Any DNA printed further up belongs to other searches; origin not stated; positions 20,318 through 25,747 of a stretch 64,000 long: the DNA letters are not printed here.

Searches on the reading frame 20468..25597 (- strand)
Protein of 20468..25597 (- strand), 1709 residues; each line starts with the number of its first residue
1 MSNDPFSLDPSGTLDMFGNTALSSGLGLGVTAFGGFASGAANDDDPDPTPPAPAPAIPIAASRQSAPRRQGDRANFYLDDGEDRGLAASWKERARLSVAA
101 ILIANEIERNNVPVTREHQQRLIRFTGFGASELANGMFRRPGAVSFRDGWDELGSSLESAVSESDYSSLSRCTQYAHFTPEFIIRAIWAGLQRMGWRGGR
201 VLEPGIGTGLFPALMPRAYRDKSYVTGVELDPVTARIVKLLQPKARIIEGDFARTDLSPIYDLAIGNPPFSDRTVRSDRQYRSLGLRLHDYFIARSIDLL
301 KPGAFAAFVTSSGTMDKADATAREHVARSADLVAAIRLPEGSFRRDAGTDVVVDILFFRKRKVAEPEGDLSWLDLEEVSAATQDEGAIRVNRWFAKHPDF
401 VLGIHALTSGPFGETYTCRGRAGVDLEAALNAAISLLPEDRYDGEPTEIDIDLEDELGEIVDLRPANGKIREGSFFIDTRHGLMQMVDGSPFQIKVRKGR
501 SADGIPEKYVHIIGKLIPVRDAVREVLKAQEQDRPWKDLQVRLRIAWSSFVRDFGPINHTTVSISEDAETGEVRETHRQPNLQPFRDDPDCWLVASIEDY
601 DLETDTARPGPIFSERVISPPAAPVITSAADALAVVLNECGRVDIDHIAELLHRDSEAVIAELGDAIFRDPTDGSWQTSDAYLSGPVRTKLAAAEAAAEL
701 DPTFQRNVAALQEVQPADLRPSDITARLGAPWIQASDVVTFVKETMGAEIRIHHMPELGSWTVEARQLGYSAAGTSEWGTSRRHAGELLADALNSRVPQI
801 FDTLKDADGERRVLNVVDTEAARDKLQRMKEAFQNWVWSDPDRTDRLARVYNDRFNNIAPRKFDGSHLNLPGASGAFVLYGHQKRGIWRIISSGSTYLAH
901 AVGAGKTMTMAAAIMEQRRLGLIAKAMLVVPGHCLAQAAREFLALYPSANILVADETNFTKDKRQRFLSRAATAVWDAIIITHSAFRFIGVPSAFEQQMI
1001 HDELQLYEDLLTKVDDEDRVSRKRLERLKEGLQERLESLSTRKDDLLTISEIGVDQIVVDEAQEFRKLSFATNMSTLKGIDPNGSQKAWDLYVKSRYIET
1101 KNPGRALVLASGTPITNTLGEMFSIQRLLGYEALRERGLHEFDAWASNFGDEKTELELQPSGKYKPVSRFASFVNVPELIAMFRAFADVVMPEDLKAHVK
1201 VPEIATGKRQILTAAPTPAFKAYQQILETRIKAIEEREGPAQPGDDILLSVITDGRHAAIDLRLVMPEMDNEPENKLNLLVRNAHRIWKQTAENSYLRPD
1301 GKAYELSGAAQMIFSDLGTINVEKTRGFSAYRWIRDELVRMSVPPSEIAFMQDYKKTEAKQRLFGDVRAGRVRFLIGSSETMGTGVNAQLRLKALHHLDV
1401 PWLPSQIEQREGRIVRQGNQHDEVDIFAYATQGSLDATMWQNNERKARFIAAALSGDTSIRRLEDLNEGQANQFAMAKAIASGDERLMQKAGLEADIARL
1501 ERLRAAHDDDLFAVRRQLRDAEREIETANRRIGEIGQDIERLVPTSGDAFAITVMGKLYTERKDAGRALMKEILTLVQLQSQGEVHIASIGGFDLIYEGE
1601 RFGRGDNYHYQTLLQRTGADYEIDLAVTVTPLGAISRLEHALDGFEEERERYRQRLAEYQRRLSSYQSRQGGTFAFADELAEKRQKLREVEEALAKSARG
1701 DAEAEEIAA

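Call 45: search_protein_families(library=pfam, proteins=[window:20468-25597:-], max_evalue=0.001)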
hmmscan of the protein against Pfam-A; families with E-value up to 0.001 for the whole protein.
window:20468-25597:- (1709 aa): 4 families
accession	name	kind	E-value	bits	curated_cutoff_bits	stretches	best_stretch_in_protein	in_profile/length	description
PF00176.29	SNF2-rel_dom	-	1.1e-06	28.4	24.9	0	895-1069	19-141/290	SNF2-related domain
PF04851.21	ResIII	-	2.1e-05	24.9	22.5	1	894-972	24-96/164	Type III restriction enzyme, res subunit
PF00271.37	Helicase_C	-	0.00012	22.8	23.5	1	1350-1418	44-110/110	Helicase conserved C-terminal domain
PF07669.17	Eco57I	-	0.00014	22.4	25.3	1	252-325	65-149/171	Eco57I restriction-modification methylase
